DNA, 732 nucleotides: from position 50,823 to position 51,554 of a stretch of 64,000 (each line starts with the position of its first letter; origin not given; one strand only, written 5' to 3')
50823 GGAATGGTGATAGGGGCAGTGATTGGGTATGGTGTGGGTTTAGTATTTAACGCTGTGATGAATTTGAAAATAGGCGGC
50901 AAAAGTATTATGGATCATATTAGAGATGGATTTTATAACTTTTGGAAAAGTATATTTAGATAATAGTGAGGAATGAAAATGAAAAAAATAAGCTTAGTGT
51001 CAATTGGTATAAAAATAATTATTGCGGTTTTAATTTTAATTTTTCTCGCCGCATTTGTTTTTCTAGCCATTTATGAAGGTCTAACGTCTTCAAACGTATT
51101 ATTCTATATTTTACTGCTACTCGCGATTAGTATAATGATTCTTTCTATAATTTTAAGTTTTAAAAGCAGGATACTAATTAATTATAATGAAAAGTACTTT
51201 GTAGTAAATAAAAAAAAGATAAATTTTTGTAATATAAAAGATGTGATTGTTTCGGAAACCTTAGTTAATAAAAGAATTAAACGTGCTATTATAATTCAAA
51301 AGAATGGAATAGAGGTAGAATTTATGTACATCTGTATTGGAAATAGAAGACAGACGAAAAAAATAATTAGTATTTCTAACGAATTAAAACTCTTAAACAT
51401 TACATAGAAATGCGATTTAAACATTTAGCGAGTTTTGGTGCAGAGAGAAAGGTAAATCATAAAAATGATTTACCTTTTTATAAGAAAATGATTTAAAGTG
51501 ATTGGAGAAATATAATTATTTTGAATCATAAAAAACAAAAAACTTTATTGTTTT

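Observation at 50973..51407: Candidate immunity gene: two-TM membrane protein immediately downstream of the Rhs toxin domain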

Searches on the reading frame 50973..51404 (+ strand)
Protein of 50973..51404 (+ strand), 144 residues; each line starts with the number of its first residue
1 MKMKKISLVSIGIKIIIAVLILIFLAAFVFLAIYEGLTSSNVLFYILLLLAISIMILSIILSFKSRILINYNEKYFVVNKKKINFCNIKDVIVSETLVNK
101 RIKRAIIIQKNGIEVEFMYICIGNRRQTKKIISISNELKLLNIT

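Call 3: search_protein_families(library=pfam, proteins=[window:50973-51404:+], max_evalue=1)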
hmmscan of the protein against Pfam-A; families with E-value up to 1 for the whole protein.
window:50973-51404:+ (144 aa): 3 families
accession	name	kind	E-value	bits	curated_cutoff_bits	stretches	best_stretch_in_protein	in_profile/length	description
PF19589.4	DUF6095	-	0.0054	17.3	23.8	1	8-65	7-62/73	Family of unknown function (DUF6095)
PF11660.13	DUF3262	-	0.068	13.9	27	1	7-63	18-73/76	Protein of unknown function (DUF3262)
PF13567.11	DUF4131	-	0.23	11.6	31.6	1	16-103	10-84/165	Domain of unknown function (DUF4131)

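Call 6: find_homologous_proteins(query=window:50973-51404:+, max_evalue=0.01)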
Query window:50973-51404:+ (144 aa): 1 proteins with E <= 0.01 among 260 candidates.
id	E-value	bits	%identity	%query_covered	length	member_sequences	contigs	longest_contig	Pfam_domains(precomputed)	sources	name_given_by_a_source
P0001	9.6e-74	263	100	99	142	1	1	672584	-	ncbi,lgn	-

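Call 8: search_protein_families(library=ncbifam, proteins=[window:50973-51404:+], max_evalue=0.1)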
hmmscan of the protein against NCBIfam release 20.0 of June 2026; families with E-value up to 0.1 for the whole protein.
window:50973-51404:+ (144 aa): 2 families
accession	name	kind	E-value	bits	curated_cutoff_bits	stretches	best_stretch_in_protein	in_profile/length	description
NF011627.0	PRK15053.1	equivalog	0.034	12.7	656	1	45-127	22-105/552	sensor histidine kinase DpiB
TIGR03758.1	conj_TIGR03758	hypoth_equivalog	0.047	13.9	42.7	1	15-63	26-72/76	TIGR03758 family integrating conjugative element protein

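Call 13: find_encoding_contigs(protein=P0001, flank=10000)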
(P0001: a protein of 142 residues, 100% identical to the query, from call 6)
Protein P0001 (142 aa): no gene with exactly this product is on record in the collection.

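Call 21: search_protein_representatives(protein=window:50973-51404:+)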
Query: 144 residues. Proteins with E-value up to 0.001 (for the whole library): 2; up to 1e-10: 1; up to 1e-30: 1. The best 2 are listed.
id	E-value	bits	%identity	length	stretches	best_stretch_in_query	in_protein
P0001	3.1e-74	263.4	100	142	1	3-144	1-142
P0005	4.8e-04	36.7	28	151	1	3-135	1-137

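Call 24: find_encoding_contigs(protein=P0005, flank=10000)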
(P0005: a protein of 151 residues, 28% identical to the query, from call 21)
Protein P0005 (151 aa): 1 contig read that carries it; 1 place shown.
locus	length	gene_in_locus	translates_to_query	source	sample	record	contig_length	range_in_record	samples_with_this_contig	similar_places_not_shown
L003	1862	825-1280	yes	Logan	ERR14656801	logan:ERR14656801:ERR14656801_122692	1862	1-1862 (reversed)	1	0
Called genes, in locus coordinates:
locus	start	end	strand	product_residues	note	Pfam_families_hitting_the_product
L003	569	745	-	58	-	-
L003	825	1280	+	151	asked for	-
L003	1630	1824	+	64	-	-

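Call 35: find_homologous_proteins(query=A4, max_evalue=0.01)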
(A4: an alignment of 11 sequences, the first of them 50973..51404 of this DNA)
Query A4 (11 sequences) (144 aa, profile of the alignment): 15 proteins with E <= 0.01 among 5285 candidates.
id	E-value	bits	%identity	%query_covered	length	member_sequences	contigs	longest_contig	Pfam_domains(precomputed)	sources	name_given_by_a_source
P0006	4.0e-56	207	30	69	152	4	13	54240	-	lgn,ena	-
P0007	2.0e-55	205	31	34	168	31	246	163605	-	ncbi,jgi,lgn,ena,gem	jgi:hypothetical protein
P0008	1.1e-54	203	31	34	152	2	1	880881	-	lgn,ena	-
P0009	1.8e-53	199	31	36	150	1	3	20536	-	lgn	-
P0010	1.1e-52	196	36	23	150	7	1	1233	-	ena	-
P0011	5.5e-49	184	29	51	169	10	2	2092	-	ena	-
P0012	4.6e-45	171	36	47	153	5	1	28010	-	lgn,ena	-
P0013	1.7e-44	169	35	47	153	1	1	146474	-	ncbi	-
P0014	6.3e-43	164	25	47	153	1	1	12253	-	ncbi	-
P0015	2.3e-38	150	28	65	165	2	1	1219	-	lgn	-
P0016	8.2e-38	148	42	17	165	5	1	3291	-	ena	-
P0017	4.2e-35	139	-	-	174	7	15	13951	-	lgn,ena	-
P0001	4.6e-27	113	100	99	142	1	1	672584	-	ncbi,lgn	-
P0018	1.8e-12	65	32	73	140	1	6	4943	-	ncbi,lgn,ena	-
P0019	2.5e-9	55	-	-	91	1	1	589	-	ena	-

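Call 36: search_protein_families(library=pfam, alignment_id=A4, max_evalue=1)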
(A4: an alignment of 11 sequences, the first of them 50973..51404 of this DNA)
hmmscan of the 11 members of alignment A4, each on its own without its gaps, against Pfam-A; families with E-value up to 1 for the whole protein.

A. member 1, window:50973-51404:+ (144 aa): 3 families
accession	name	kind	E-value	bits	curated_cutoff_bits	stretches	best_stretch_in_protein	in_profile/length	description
PF19589.4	DUF6095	-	0.0054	17.3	23.8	1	8-65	7-62/73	Family of unknown function (DUF6095)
PF11660.13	DUF3262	-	0.068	13.9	27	1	7-63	18-73/76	Protein of unknown function (DUF3262)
PF13567.11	DUF4131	-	0.23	11.6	31.6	1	16-103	10-84/165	Domain of unknown function (DUF4131)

B. families by the number of members that match (of 11 scanned): 25 families
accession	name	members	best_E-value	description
PF13567.11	DUF4131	9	0.0029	Domain of unknown function (DUF4131)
PF17353.8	DUF5381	5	1.2e-05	Family of unknown function (DUF5381)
PF17255.8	EbsA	4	0.00048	EbsA-like protein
PF23915.1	SusG_C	3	0.024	Alpha-amylase SusG C-terminal domain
PF20226.3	DUF6585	2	0.025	Family of unknown function (DUF6585)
PF20990.2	DUF2207_C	2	0.15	Predicted membrane protein (DUF2207) C-terminal domain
PF19529.4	DUF6057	2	0.27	Family of unknown function (DUF6057)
PF19589.4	DUF6095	1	0.0054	Family of unknown function (DUF6095)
PF25231.1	DUF7847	1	0.02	Domain of unknown function (DUF7847)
PF04415.17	DUF515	1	0.022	Protein of unknown function (DUF515)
PF06480.20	FtsH_ext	1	0.03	FtsH Extracellular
PF24665.1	DUF7652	1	0.06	Domain of unknown function (DUF7652)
PF11660.13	DUF3262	1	0.068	Protein of unknown function (DUF3262)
PF07332.16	Phage_holin_3_6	1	0.094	Putative Actinobacterial Holin-X, holin superfamily III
PF11151.13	DUF2929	1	0.12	Protein of unknown function (DUF2929)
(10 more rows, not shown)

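Call 39: find_encoding_contigs(protein=P0018, flank=8000, max_places=6)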
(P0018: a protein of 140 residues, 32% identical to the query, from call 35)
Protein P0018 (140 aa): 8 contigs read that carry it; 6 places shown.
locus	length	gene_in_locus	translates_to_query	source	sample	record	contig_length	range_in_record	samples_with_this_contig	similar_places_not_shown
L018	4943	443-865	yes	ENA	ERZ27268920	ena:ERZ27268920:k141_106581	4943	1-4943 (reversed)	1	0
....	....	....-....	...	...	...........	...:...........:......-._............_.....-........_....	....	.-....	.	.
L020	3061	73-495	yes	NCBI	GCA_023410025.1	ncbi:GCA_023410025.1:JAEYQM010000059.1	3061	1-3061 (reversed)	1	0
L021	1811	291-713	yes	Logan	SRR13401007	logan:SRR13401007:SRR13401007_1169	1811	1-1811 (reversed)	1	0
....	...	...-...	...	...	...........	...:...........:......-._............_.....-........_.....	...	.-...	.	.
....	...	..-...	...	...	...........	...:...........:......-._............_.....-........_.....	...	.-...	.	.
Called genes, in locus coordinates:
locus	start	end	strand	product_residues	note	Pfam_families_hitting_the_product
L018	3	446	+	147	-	?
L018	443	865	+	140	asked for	-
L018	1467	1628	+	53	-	-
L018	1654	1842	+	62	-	-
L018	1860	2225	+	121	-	-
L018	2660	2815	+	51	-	-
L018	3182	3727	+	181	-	-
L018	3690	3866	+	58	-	-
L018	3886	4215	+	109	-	-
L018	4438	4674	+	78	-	PF00239:Resolvase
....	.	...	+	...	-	?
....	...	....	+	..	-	-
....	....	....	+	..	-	-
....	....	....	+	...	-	-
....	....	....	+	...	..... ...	-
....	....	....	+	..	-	-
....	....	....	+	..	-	-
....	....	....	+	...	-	-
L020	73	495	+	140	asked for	-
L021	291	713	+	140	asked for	-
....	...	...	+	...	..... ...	-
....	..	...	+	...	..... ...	-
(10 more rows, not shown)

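Call 40: find_encoding_contigs(protein=P0013, flank=10000, max_places=4)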
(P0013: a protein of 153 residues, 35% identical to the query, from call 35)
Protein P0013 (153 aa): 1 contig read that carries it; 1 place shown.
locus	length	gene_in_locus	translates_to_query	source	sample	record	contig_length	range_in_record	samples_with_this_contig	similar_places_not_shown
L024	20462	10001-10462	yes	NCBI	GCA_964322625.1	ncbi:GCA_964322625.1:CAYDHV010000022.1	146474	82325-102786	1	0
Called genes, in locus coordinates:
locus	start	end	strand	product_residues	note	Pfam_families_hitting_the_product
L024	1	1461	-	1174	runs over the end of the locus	PF01855:POR_N, PF17147:PFOR_II, PF01558:POR, PF10371:EKR, PF12838:Fer4_7, PF13484:Fer4_16 (weak), PF22338:Pyruv_OxRed_insertion, PF02775:TPP_enzyme_C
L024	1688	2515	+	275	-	PF02463:SMC_N, PF00005:ABC_tran, PF13304:AAA_21 (faint)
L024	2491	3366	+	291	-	PF02463:SMC_N (weak), PF00005:ABC_tran, PF13304:AAA_21 (weak)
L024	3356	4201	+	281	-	PF02361:CbiQ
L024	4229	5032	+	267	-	PF01416:PseudoU_synth_1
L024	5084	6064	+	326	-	-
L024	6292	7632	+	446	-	PF10396:TrmE_N, PF12631:MnmE_helical, PF00350:Dynamin_N (faint), PF01926:MMR_HSR1, PF02421:FeoB_N, PF04548:AIG1 (weak)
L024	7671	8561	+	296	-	PF00126:HTH_1, PF03466:LysR_substrate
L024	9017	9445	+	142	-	PF00011:HSP20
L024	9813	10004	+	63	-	-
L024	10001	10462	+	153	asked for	-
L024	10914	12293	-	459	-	PF28494:GlyRS_ins_1 (faint), PF00587:tRNA-synt_2b, PF03129:HGTP_anticodon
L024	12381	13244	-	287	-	PF14378:PAP2_3 (weak), PF01569:PAP2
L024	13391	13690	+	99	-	-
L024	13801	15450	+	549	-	PF01268:FTHFS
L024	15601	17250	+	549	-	PF00749:tRNA-synt_1c, PF03950:tRNA-synt_1c_C, PF20974:tRNA-synt_1c_C2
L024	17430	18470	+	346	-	-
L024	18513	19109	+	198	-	PF02674:Colicin_V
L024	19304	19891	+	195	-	PF02915:Rubrerythrin, PF21349:RUBY_RBDX (weak)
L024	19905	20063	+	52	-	-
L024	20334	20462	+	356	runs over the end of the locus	PF00365:PFK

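Call 43: find_encoding_contigs(protein=P0008, flank=10000, max_places=3)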
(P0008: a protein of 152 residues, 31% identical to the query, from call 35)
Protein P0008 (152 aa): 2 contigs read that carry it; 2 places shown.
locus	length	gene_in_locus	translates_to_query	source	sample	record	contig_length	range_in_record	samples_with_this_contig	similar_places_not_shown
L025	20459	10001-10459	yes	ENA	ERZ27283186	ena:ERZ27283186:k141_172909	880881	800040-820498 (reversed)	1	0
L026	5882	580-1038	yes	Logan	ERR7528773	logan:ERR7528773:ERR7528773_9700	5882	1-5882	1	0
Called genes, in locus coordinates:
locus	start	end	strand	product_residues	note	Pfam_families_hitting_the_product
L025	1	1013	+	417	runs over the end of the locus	PF00501:AMP-binding, PF13193:AMP-binding_C (weak)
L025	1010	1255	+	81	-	PF00550:PP-binding (weak)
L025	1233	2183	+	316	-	PF14399:BtrH_N (weak)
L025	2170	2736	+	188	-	-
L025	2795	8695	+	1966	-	PF05593:RHS_repeat (faint), PF25023:TEN_YD-shell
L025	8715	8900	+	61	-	-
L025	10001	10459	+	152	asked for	-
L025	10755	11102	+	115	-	-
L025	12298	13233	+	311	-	PF02311:AraC_binding, PF12833:HTH_18, PF00165:HTH_AraC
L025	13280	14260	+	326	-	PF00528:BPD_transp_1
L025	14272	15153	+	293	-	PF00528:BPD_transp_1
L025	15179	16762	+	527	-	PF01547:SBP_bac_1, PF13416:SBP_bac_8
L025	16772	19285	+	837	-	PF13320:GH123_cat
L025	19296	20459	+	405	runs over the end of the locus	-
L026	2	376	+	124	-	?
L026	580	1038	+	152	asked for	-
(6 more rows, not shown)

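Call 44: find_encoding_contigs(protein=P0007, flank=10000, max_places=5)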
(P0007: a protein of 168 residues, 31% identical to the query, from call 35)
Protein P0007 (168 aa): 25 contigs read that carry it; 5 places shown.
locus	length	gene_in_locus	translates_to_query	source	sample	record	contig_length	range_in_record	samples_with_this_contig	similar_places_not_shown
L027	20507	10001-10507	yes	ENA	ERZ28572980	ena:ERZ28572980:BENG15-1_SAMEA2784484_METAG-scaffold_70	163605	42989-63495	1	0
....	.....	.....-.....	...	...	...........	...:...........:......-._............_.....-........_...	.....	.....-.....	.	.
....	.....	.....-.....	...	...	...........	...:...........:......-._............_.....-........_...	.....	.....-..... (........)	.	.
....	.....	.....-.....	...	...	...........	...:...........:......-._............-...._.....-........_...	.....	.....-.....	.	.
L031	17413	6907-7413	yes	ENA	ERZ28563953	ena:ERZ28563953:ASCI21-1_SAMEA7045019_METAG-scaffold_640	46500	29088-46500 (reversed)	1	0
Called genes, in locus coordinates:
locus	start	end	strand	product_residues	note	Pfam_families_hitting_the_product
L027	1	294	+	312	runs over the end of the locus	PF14399:BtrH_N (weak)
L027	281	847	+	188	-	-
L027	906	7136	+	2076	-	PF05593:RHS_repeat (faint), PF25023:TEN_YD-shell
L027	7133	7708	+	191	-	PF20197:DUF6560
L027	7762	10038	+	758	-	PF05593:RHS_repeat (faint), PF25023:TEN_YD-shell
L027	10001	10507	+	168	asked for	-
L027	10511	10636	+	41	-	-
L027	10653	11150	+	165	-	-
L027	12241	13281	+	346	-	PF02311:AraC_binding, PF00165:HTH_AraC, PF12833:HTH_18, PF00165:HTH_AraC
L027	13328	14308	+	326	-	PF00528:BPD_transp_1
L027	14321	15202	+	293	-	PF00528:BPD_transp_1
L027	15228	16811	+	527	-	PF01547:SBP_bac_1, PF13416:SBP_bac_8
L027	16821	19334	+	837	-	PF13320:GH123_cat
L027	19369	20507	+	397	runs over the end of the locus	-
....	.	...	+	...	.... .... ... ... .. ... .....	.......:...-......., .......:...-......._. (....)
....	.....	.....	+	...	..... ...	-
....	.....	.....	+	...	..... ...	-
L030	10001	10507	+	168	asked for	-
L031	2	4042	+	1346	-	?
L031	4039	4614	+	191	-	PF20197:DUF6560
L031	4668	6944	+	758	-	PF05593:RHS_repeat (faint), PF25023:TEN_YD-shell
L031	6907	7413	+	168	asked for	-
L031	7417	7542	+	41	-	-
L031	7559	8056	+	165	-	-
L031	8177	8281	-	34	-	-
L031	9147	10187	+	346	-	PF02311:AraC_binding, PF00165:HTH_AraC, PF12833:HTH_18, PF00165:HTH_AraC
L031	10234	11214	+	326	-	PF00528:BPD_transp_1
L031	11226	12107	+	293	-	PF00528:BPD_transp_1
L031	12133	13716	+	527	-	PF01547:SBP_bac_1, PF13416:SBP_bac_8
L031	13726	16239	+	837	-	PF13320:GH123_cat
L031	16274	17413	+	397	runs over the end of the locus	-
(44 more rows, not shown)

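Call 45: predict_structure(alignment_id=A5)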
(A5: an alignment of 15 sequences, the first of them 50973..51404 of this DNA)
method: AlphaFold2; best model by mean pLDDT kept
length: 144 residues; sequences in the alignment: 15
mean_pLDDT: 67.1   pTM: 0.48
mean pLDDT of the five models: 67.1, 65.6, 64.7, 64.7, 64.3
residues with pLDDT >= 90: 0; 70-90: 51; 50-70: 81; < 50: 12
segments of 3 or more residues with pLDDT < 50: 96-99, 121-124
pLDDT, mean of each block of 10 residues (from residue 1): 63 78 86 75 84 82 68 61 65 53 57 58 48 66 55
secondary structure, 60 per line:
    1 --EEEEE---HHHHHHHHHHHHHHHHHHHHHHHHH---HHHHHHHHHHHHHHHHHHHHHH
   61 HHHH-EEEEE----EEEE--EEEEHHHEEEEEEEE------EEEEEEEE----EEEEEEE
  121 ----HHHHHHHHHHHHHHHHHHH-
elements in order: E3-7 H11-35 H39-64 E66-70 E75-78 E81-84 E88-95 E102-109 E114-120 H125-143

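Call 46: search_protein_families(library=pfam, alignment_id=A5, max_evalue=0.1)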
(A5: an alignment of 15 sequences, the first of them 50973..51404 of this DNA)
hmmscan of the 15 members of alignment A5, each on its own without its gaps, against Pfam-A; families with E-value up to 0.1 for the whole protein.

A. member 1, window:50973-51404:+ (144 aa): 2 families
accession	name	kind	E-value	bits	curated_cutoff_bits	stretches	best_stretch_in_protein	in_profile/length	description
PF19589.4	DUF6095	-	0.0054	17.3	23.8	1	8-65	7-62/73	Family of unknown function (DUF6095)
PF11660.13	DUF3262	-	0.068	13.9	27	0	7-63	18-73/76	Protein of unknown function (DUF3262)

B. families by the number of members that match (of 15 scanned): 12 families
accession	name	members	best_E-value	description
PF13567.11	DUF4131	5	0.00062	Domain of unknown function (DUF4131)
PF17255.8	EbsA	4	0.0027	EbsA-like protein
PF17353.8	DUF5381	4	0.0047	Family of unknown function (DUF5381)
PF23915.1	SusG_C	3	0.038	Alpha-amylase SusG C-terminal domain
PF19589.4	DUF6095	1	0.0054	Family of unknown function (DUF6095)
PF20226.3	DUF6585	1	0.033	Family of unknown function (DUF6585)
PF15050.11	SCIMP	1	0.039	SCIMP protein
PF16562.11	HECW_N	1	0.051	N-terminal domain of E3 ubiquitin-protein ligase HECW1 and 2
PF19529.4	DUF6057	1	0.067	Family of unknown function (DUF6057)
PF11660.13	DUF3262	1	0.068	Protein of unknown function (DUF3262)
PF20556.3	DUF6768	1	0.069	Family of unknown function (DUF6768)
PF25553.1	BTB-POZ_ANK-like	1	0.082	BTB/POZ Ankyrin-like repeat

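Call 55: search_solved_structures(query=A5, max_evalue=10, show_alignments=2)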
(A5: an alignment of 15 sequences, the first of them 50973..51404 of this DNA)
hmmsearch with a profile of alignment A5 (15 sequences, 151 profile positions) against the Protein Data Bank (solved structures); distinct sequences matched with E-value up to 10: 2.
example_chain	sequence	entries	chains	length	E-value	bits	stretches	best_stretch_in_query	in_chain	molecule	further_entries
9sra_Bl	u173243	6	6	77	0.31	14.2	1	98-146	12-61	Large ribosomal subunit protein eL20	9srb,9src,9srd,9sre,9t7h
4v6u_Bl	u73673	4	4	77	0.93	12.7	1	114-146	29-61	50S ribosomal protein LX | Large ribosomal subunit protein eL20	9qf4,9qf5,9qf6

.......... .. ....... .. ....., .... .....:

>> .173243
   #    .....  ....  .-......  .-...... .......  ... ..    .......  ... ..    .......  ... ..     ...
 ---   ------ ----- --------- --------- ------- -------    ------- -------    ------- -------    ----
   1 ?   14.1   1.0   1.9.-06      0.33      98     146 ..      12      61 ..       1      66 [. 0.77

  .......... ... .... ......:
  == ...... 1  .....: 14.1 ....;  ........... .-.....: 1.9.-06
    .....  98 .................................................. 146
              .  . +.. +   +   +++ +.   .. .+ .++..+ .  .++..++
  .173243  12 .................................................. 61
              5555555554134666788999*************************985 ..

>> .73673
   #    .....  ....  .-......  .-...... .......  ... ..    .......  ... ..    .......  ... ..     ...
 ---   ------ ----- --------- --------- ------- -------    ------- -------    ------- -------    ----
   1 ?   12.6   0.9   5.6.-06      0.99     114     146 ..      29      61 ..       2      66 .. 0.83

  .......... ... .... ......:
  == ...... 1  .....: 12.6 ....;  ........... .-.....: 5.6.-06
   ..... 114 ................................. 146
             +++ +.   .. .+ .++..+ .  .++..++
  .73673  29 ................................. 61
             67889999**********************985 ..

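Call 59: list_cluster_members(proteins=[P0001, P0007, P0013, P0014, P0018, P0005])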
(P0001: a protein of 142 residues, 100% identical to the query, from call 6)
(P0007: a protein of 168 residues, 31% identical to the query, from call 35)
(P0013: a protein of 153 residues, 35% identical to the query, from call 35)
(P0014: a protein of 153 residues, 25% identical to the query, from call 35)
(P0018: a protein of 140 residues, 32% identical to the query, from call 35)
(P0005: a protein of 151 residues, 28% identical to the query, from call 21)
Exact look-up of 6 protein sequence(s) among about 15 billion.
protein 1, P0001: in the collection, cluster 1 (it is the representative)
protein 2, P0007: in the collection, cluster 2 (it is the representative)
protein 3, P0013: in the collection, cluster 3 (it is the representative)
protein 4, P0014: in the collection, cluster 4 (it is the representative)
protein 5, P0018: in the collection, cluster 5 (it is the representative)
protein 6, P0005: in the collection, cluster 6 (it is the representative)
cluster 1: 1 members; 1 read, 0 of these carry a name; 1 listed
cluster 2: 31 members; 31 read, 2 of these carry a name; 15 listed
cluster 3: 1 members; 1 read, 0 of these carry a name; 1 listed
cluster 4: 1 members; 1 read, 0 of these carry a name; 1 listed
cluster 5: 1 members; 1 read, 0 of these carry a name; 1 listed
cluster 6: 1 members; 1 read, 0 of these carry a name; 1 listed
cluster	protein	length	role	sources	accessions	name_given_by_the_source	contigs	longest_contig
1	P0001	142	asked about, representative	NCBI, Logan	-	-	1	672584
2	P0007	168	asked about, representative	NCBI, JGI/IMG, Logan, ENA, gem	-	hypothetical protein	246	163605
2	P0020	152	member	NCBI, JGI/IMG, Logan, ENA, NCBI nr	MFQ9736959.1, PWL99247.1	MAG: hypothetical protein DBY05_08945 [Clostridiales bacterium] | hypothetical protein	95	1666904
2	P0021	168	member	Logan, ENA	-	-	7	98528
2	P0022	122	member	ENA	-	-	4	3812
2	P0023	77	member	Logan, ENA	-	-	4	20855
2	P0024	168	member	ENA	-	-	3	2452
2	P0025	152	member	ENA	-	-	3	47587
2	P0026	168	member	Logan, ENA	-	-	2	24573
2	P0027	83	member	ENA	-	-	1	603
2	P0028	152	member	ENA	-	-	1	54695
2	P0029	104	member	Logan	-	-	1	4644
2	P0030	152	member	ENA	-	-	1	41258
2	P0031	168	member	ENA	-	-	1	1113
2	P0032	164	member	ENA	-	-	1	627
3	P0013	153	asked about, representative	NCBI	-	-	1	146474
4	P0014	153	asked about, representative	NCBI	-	-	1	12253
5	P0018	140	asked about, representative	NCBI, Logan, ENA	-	-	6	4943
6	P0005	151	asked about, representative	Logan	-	-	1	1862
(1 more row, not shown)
